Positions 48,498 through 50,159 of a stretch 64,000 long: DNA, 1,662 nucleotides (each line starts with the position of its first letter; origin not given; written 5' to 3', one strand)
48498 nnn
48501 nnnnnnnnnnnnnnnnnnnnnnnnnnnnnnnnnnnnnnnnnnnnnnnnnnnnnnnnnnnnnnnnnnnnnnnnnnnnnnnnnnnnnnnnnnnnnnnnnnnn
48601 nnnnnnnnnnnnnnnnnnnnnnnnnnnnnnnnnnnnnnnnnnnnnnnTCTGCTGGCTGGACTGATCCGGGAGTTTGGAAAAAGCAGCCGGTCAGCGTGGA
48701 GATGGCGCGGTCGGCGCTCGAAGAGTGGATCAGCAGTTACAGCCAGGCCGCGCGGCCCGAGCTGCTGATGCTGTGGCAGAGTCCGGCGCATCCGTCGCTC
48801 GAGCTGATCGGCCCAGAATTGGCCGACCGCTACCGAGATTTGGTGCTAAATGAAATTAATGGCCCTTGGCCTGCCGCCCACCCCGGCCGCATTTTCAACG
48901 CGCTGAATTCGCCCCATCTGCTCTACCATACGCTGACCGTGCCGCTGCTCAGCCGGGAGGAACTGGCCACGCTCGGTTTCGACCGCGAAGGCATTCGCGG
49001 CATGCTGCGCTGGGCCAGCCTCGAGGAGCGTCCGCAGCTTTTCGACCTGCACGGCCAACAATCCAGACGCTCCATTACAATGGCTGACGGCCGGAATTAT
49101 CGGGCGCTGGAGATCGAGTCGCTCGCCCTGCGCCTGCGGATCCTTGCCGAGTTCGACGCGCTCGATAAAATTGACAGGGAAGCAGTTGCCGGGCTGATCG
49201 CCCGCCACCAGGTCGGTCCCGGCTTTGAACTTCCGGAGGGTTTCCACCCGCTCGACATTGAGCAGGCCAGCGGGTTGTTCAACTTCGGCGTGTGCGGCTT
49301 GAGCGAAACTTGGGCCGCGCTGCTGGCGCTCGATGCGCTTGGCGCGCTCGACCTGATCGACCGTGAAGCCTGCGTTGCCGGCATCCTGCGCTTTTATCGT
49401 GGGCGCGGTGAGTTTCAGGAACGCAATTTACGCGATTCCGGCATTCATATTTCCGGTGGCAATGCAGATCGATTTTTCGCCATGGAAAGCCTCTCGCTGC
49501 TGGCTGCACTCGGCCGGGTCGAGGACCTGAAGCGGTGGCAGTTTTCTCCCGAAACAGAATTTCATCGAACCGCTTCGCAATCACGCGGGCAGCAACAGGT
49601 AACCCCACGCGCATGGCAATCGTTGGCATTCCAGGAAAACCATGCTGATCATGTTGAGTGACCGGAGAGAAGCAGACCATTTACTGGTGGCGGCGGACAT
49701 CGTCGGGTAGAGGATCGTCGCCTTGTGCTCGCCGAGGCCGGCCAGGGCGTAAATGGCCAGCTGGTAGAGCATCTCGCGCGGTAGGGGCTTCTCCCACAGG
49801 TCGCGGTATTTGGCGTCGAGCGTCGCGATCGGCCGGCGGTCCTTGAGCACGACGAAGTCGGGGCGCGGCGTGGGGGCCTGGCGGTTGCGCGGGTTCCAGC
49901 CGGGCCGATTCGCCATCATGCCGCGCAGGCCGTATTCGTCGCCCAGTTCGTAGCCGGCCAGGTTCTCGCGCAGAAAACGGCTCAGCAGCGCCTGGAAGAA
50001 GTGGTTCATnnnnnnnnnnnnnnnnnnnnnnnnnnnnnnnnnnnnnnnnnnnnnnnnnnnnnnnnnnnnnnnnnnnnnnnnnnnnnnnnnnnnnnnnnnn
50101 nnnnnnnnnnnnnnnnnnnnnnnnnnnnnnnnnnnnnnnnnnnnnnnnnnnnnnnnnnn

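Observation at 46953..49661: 902-aa one-component ECF sigma factor: membrane-tethered, with a prenyltransferase/terpene-cyclase-like sensor domain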

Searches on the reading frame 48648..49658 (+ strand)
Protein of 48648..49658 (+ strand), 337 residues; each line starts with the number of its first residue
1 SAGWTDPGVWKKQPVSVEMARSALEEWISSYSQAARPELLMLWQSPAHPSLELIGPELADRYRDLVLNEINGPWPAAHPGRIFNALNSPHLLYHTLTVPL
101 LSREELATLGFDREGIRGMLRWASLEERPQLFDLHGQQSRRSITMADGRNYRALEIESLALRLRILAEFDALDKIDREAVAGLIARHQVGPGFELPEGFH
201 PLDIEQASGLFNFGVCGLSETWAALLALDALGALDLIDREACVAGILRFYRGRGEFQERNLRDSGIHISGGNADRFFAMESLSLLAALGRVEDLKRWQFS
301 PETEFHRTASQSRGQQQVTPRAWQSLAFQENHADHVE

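Call 44: predict_structure(alignment_id=A2)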
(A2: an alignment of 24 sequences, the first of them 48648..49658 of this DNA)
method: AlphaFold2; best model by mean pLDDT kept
length: 337 residues; sequences in the alignment: 24
mean_pLDDT: 91.4   pTM: 0.91
mean pLDDT of the five models: 91.4, 90.8, 89.1, 88.4, 88.2
residues with pLDDT >= 90: 269; 70-90: 42; 50-70: 20; < 50: 6
segments of 3 or more residues with pLDDT < 50: 1-5
pLDDT, mean of each block of 10 residues (from residue 1): 49 95 95 86 96 97 95 82 93 96 95 95 76 67 89 94 97 94 97 95 98 97 98 98 98 96 94 98 98 97 82 81 97 93
secondary structure, 60 per line:
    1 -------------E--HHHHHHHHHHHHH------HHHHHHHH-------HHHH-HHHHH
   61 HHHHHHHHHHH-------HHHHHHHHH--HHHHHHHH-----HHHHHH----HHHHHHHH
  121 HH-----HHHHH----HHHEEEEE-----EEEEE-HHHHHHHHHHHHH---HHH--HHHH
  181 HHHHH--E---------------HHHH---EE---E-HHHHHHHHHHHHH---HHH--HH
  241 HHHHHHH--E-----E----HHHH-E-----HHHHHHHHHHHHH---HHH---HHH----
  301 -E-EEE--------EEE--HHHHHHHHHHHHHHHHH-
elements in order: H17-29 H36-43 H51-54 H56-71 H79-87 H90-97 H103-108 H113-122 H128-132 E140-144 E150-154 H156-168 H177-185 H204-207 H218-230 H239-247 H261-264 H272-284 E304-306 E315-317 H320-336

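Call 47: fold_search(model_id=the predicted structure, library=pdb)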
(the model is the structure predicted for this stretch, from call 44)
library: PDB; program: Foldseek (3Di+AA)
matches with E <= 10: 419; with E <= 0.001: 2
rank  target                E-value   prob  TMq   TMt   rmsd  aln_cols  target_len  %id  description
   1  1ltx_B                2.8e-04  1.00  0.37  0.38  10.8       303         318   12  Structure of Rab Escort Protein-1 in complex with Rab geranylgeranyl transferase and isoprenoid (released 2003-05-21)
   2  6o60_B                8.8e-04  1.00  0.44  0.46   8.5       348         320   11  Crystal structure of GGTase3-FBXL2-SKP1 complex (released 2019-06-26)
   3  6j74_B                1.4e-03  1.00  0.27  0.27  14.6       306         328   13  Complex of GGTaseIII and full-length Ykt6 (released 2020-01-22)
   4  3hxf_B                1.7e-03  1.00  0.35  0.36   9.4       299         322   13  Engineered RabGGTase in complex with a peptidomimetic inhibitor (compound 32) (released 2009-09-08)
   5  3pz2_B                2.1e-03  1.00  0.35  0.37   9.1       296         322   13  Crystal structure of RabGGTase(DELTA LRR; DELTA IG) in Complex with BMS3 and lipid substrate GGPP (released 2011-05-11)
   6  3dst_B                2.9e-03  1.00  0.34  0.35  10.6       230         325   16  Crystal structure of RabGGTase(DELTA LRR; DELTA IG)in complex with geranylgeranyl pyrophosphate (released 2008-09-09)
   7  1dce_B                3.1e-03  1.00  0.46  0.47   8.5       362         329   10  CRYSTAL STRUCTURE OF RAB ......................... FROM RAT BRAIN (released 2000-03-24)
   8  4ehm_B                3.1e-03  0.99  0.33  0.33  13.2       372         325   13  RabGGTase in complex with covalently bound Psoromic acid (released 2012-05-30)
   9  3dss_B                3.9e-03  1.00  0.33  0.33  11.4       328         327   14  Crystal structure of RabGGTase(DELTA LRR; DELTA IG) (released 2008-09-09)
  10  3hxc_B                4.5e-03  1.00  0.35  0.37   9.3       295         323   12  Engineered RabGGTase in complex with a peptidomimetic inhibitor (compound 8) (released 2009-09-08)
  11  3c72_B                5.3e-03  1.00  0.39  0.40   8.4       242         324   15  Engineered RabGGTase in complex with a peptidomimetic inhibitor (released 2008-07-22)
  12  6j7x_B                5.8e-03  1.00  0.34  0.35   8.8       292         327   14  Complex of GGTaseIII, farnesyl-Ykt6, and GGPP (released 2020-01-22)
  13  6j7f_B                6.4e-03  1.00  0.40  0.41  10.7       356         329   12  Complex of GGTaseIII, farnesyl-Ykt6 (C-terminal methylated), and GGPP (released 2020-01-22)
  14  3dsw_B                7.0e-03  1.00  0.43  0.45   8.7       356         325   11  Crystal structure of RabGGTase(DELTA LRR; DELTA IG)in complex with mono-prenylated peptide Ser-Cys(GG)-Ser-Cys derivat (released 2008-09-09)
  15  3dsu_B                7.7e-03  1.00  0.34  0.35  10.5       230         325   15  Crystal structure of RabGGTase(DELTA LRR; DELTA IG)in complex with farnesyl pyrophosphate (released 2008-09-09)
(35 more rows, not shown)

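Call 48: search_solved_structures(query=A2, max_evalue=1, show_alignments=2)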
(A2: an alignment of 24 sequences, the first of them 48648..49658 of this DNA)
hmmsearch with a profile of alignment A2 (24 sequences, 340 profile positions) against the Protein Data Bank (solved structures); distinct sequences matched with E-value up to 1: 7.
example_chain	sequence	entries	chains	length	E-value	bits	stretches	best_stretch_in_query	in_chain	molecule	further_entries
8rdx_B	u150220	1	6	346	2.8e-09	40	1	146-256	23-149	Geranylgeranyl transferase type-1 subunit beta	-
1n4p_B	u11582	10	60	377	3e-09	39.9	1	146-256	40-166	Geranylgeranyl transferase type-1 subunit beta | Geranylgeranyl transferase type I beta subunit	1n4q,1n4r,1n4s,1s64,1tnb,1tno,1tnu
6o60_B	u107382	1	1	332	0.00056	22.5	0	216-253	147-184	Geranylgeranyl transferase type-2 subunit beta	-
6j6x_B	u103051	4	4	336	0.00059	22.5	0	216-254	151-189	Geranylgeranyl transferase type-2 subunit beta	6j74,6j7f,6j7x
3pz1_B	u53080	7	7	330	0.0018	20.9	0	216-253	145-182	Geranylgeranyl transferase type-2 subunit beta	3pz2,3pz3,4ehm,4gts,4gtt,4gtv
1dce_B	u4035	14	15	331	0.0018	20.9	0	216-253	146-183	PROTEIN (RAB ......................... BETA SUBUNIT) | RAB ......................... BETA SUBUNIT | Geranylgeranyl transferase type-2 subunit beta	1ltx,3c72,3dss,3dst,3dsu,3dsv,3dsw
2mx8_A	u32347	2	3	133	0.43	13.1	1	82-136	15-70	Minor ampullate spidroin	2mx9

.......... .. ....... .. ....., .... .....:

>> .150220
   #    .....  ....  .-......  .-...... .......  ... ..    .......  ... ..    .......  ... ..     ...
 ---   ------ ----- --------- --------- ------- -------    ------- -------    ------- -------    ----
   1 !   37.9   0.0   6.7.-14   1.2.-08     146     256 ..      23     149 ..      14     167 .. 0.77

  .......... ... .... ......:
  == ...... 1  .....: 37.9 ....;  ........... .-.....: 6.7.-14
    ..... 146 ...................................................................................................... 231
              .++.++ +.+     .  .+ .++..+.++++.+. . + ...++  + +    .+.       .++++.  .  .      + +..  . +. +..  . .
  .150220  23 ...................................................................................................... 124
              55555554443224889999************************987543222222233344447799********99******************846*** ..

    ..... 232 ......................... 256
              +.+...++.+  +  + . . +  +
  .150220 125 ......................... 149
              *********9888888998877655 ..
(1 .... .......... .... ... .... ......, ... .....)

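Call 78: search_protein_families(library=pfam, proteins=[window:48648-49658:+], max_evalue=10)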
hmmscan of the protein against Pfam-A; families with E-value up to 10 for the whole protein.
window:48648-49658:+ (337 aa): 1 family
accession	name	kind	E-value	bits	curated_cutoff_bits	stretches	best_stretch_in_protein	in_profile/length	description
PF00432.27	Prenyltrans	-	0.029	14.2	26.5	1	163-274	39-128/304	Prenyltransferase alpha-alpha toroid domain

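Call 80: find_homologous_proteins(query=A2, max_evalue=0.001)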
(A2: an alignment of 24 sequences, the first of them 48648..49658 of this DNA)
Query A2 (24 sequences): the 8000 candidates sharing most words with the query were scored; none scored E <= 0.001.

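Call 83: search_protein_families(library=ncbifam, proteins=[window:48648-49658:+], max_evalue=1)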
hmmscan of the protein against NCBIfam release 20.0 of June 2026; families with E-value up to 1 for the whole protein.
window:48648-49658:+ (337 aa): 0 families

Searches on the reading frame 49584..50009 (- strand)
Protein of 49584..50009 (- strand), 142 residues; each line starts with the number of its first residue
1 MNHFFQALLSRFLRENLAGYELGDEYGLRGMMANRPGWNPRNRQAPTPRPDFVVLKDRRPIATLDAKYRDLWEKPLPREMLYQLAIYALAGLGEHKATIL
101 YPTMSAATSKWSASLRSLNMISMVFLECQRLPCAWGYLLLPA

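Call 4: search_protein_families(library=pfam, proteins=[window:49584-50009:-], max_evalue=0.1)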
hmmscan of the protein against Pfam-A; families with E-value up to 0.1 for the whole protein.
window:49584-50009:- (142 aa): 1 family
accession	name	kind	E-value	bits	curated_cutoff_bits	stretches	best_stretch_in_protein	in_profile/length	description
PF10117.15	McrBC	-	0.011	15.2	23.9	1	39-102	249-318/318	McrBC 5-methylcytosine restriction system component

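Call 5: search_protein_families(library=ncbifam, proteins=[window:49584-50009:-], max_evalue=0.1)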
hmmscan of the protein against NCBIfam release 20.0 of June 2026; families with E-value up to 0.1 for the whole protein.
window:49584-50009:- (142 aa): 0 families
